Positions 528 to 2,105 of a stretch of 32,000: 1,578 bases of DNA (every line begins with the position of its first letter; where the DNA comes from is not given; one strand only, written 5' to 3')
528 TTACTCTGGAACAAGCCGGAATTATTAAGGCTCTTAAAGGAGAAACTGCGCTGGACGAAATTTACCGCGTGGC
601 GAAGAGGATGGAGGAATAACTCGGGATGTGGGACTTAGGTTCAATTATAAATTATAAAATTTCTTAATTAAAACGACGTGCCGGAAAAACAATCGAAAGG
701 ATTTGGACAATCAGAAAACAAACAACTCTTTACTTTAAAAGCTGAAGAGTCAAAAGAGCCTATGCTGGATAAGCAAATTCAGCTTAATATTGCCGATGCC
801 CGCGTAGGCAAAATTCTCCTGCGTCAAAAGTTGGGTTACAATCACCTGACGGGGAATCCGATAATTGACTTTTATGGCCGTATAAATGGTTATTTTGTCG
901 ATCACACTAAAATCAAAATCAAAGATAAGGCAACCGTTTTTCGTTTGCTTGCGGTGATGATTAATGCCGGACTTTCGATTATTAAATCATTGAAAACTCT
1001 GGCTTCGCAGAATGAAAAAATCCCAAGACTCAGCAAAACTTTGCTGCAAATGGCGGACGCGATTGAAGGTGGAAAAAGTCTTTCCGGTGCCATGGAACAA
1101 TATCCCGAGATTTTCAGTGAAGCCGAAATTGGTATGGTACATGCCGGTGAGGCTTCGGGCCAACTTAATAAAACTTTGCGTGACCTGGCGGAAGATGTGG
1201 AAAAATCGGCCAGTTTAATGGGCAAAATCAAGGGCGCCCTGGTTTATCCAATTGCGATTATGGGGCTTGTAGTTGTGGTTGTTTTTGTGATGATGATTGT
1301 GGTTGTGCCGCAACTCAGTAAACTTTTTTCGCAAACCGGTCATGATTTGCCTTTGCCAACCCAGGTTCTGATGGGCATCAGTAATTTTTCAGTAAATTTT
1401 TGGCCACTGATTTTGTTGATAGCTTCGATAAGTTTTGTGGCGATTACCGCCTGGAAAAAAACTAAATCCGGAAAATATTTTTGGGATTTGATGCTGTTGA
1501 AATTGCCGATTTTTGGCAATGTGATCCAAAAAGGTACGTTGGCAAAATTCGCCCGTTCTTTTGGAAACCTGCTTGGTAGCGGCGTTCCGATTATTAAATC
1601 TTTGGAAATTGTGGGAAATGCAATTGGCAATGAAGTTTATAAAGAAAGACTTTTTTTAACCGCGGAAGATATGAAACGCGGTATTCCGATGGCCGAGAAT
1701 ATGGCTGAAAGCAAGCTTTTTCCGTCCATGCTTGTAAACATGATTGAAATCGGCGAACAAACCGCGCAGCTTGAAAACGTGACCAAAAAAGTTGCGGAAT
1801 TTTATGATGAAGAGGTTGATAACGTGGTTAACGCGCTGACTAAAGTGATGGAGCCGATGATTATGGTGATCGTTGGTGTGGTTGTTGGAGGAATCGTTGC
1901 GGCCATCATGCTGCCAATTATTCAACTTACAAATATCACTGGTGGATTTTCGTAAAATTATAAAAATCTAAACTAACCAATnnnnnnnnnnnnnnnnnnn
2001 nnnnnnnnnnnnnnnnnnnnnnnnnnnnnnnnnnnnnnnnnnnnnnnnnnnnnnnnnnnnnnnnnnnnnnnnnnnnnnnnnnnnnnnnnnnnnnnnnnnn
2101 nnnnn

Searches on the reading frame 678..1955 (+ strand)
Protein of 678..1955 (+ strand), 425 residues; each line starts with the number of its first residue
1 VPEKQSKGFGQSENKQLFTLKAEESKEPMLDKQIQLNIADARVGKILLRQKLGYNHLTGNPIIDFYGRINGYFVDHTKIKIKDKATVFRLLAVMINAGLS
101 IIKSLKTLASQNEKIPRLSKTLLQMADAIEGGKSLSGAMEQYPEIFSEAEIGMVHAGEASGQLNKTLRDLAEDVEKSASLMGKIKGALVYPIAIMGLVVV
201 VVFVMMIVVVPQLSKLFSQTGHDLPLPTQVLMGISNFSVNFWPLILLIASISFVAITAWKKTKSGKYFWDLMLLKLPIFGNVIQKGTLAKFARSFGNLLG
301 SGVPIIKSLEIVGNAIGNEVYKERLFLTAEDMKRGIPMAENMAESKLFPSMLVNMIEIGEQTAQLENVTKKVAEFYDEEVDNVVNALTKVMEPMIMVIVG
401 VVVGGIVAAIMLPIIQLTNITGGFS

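Call 7: search_protein_families(library=pfam, proteins=[window:678-1955:+], max_evalue=0.01)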
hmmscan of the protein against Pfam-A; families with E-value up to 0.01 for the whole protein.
window:678-1955:+ (425 aa): 2 families
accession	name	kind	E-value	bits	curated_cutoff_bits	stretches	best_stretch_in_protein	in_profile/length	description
PF00482.28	T2SSF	-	3.5e-55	185.8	25.2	2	88-211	2-125/125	Type II secretion system (T2SS), protein F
PF20990.2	DUF2207_C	-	0.00032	20.9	33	1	106-267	61-192/247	Predicted membrane protein (DUF2207) C-terminal domain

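Call 10: find_encoding_contigs(protein=window:678-1955:+, flank=10000, max_places=6)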
Protein window:678-1955:+ (425 aa): 4 contigs read that carry it; 3 places shown.
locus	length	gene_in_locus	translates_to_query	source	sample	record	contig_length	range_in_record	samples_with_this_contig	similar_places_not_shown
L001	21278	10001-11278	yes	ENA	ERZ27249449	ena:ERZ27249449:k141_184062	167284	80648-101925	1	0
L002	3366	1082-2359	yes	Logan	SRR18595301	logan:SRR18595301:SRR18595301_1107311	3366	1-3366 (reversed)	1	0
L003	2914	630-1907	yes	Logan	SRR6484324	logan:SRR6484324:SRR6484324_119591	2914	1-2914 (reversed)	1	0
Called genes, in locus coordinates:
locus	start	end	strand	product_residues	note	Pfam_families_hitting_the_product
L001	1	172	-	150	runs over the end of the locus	-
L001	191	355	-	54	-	-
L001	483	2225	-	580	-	PF01368:DHH, PF02272:DHHA1, PF17768:RecJ_OB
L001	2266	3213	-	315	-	PF01715:IPPT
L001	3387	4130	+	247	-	PF00466:Ribosomal_L10, PF27436:RL10_C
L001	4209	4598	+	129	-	PF16320:Ribosomal_L12_N, PF00542:Ribosomal_L12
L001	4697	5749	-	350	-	-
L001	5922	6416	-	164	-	-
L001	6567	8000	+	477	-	-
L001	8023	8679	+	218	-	-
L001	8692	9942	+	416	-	PF00437:T2SSE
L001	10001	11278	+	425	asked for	PF00482:T2SSF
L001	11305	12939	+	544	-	-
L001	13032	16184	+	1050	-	PF13860:FlgD_ig (faint), PF00395:SLH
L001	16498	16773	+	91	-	PF04014:MazE_antitoxin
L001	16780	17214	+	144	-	-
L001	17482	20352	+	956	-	-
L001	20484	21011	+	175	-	PF07963:N_methyl (weak), PF08334:T2SSG (weak)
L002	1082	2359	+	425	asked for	PF00482:T2SSF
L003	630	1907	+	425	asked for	PF00482:T2SSF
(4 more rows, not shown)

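Call 41: search_protein_families(library=pfam, proteins=[L001:6567-8000:+, L001:8023-8679:+], max_evalue=0.5)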
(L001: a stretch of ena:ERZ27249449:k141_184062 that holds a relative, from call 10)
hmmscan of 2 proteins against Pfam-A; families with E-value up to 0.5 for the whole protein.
L001:6567-8000:+ (477 aa): 2 families
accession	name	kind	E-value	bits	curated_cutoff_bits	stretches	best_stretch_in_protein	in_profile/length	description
PF05137.18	PilN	-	0.00074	20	22.8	1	422-470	34-76/78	Fimbrial assembly protein (PilN)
PF11157.13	DUF2937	-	0.037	14.3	25.3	0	318-361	35-78/162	Protein of unknown function (DUF2937)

L001:8023-8679:+ (218 aa): 8 families
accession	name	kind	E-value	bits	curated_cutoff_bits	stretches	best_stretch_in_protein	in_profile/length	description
PF11559.13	ADIP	-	0.0051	17.3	34.3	1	42-86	105-149/151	Afadin- and alpha -actinin-Binding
PF18652.6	Adhesin_P1_N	-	0.02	15.6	27.1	1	52-112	38-94/106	Adhesin P1 N-terminal domain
PF04977.20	DivIC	-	0.02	15.1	28.9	1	24-76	3-55/80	Septum formation initiator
PF22365.1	PfNDH2_hel_ins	-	0.023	15.1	27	1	42-74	15-47/65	PfNDH2 helical insertion domain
PF16397.10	DUF5006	-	0.024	14.2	34.1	1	75-180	134-239/263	Domain of unknown function (DUF5006)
PF08581.15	Tup_N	-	0.03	15.1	28.7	1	52-86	39-73/77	Tup N-terminal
PF16454.10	PI3K_P85_iSH2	-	0.043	13.8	31.5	1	50-127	8-79/161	Phosphatidylinositol 3-kinase regulatory subunit P85 inter-SH2 domain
PF13858.11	DUF4199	-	0.22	12.4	32.3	1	18-88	73-144/165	Protein of unknown function (DUF4199)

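Call 66: search_protein_families(library=ncbifam, proteins=[L001:6567-8000:+, L001:8023-8679:+, L001:8692-9942:+, window:678-1955:+], max_evalue=0.1)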
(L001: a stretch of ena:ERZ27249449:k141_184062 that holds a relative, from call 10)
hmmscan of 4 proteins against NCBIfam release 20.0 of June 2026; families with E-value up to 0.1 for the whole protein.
L001:6567-8000:+ (477 aa): 0 families

L001:8023-8679:+ (218 aa): 1 family
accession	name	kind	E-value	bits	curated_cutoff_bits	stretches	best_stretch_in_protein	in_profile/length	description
NF037954.1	het_cyst_PatD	equivalog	0.07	13.6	50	0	39-87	8-57/116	heterocyst frequency control protein PatD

L001:8692-9942:+ (416 aa): 23 families
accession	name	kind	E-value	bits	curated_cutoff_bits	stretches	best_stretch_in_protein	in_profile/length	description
TIGR02538.1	type_IV_pilB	equivalog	5.4e-152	507.3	675.65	1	17-412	179-563/564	type IV-A pilus assembly ATPase PilB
TIGR02533.1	type_II_gspE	equivalog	1.2e-151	505.7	630.25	1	7-410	97-485/486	type II secretion system ATPase GspE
NF007755.0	PRK10436.1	equivalog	7.5e-135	450.2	617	1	18-412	84-460/465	type II secretion system protein GspE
NF053534.1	T4PilAsmATPsTfpB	equivalog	1.3e-134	449.8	850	1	19-411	201-582/584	type IV pilus assembly ATPase TfpB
NF041000.1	ATPase_ComGA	equivalog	3.5e-74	249.2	300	1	26-291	3-266/267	competence type IV pilus ATPase ComGA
TIGR01420.1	pilT_fam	subfamily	6.3e-53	180.2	319.1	1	27-290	6-268/343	PilT/PilU family type 4a pilus ATPase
TIGR02525.1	plasmid_TraJ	equivalog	4.4e-28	98.3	368.3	1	120-290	121-298/372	plasmid transfer ATPase TraJ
TIGR02524.1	dot_icm_DotB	equivalog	1.8e-24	86.6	463.3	1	123-289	103-278/358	Dot/Icm type IV secretion system ATPase DotB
TIGR02782.1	TrbB_P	equivalog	1.1e-17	64.3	304.55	1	157-270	139-255/303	P-type conjugative transfer ATPase TrbB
NF058587.1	archaellum_moto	equivalog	3.5e-17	62.4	550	1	157-291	278-418/527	archaellum flagellar ATPase motor FlaI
NF010469.0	PRK13894.1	subfamily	7.5e-16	58.4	508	1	157-272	152-269/320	conjugal transfer ATPase TrbB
TIGR02788.1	VirB11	equivalog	5.9e-14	51.8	249.95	1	146-270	137-265/308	P-type DNA transfer ATPase VirB11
TIGR03819.1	heli_sec_ATPase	hypoth_equivalog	1.6e-13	50.6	373.15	1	110-281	133-311/340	TadA family conjugal transfer-associated ATPase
NF053672.1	bindosome_BasE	exception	2.1e-12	46.6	1000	1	158-274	274-395/512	bindosome assembly system ATPase subunit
NF010407.0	PRK13833.1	subfamily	3.7e-12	46.3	499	1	157-270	147-262/323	conjugal transfer protein TrbB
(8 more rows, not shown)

window:678-1955:+ (425 aa): 8 families
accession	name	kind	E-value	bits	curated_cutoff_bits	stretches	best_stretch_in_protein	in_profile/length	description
TIGR02120.1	GspF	equivalog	8e-90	301.9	424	1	74-419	55-399/401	type II secretion system inner membrane protein GspF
NF052607.1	T4PiliAsmPilCThrm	equivalog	4.1e-83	279.7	700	1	60-419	44-402/406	type IV pilus assembly protein PilC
NF052606.1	T4PiliAsmPilCMyx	equivalog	6.1e-79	265.8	700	1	78-418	76-415/419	type IV pilus assembly protein PilC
NF007861.0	PRK10573.1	equivalog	3.8e-68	230.4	401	1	74-423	51-400/401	protein transport protein HofC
NF047826.1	T3SSXpsF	equivalog_domain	2.1e-59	201.3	650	1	86-422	70-405/405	type II secretion system protein XpsF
NF041012.2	T4P_ComGB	equivalog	8.5e-43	147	240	1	82-417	1-330/332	competence type IV pilus assembly protein ComGB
NF004796.0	PRK06144.1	subfamily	0.015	14.8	272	1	363-408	73-119/262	enoyl-CoA hydratase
TIGR00510.1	lipA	equivalog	0.015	14.6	310.25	1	108-173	170-234/302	lipoyl synthase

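Call 85: search_solved_structures(query=L001:6567-8000:+, max_evalue=1)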
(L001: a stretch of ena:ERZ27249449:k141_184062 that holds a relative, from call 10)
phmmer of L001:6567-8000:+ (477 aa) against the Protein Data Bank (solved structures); distinct sequences matched with E-value up to 1: 2.
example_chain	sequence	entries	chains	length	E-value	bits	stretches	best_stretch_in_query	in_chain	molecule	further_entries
8t1i_F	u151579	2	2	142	0.00025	23.3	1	13-123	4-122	Mediator of RNA polymerase II transcription subunit 9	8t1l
9bh5_AB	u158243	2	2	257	0.088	14.9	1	285-406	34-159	Small ribosomal subunit protein eS1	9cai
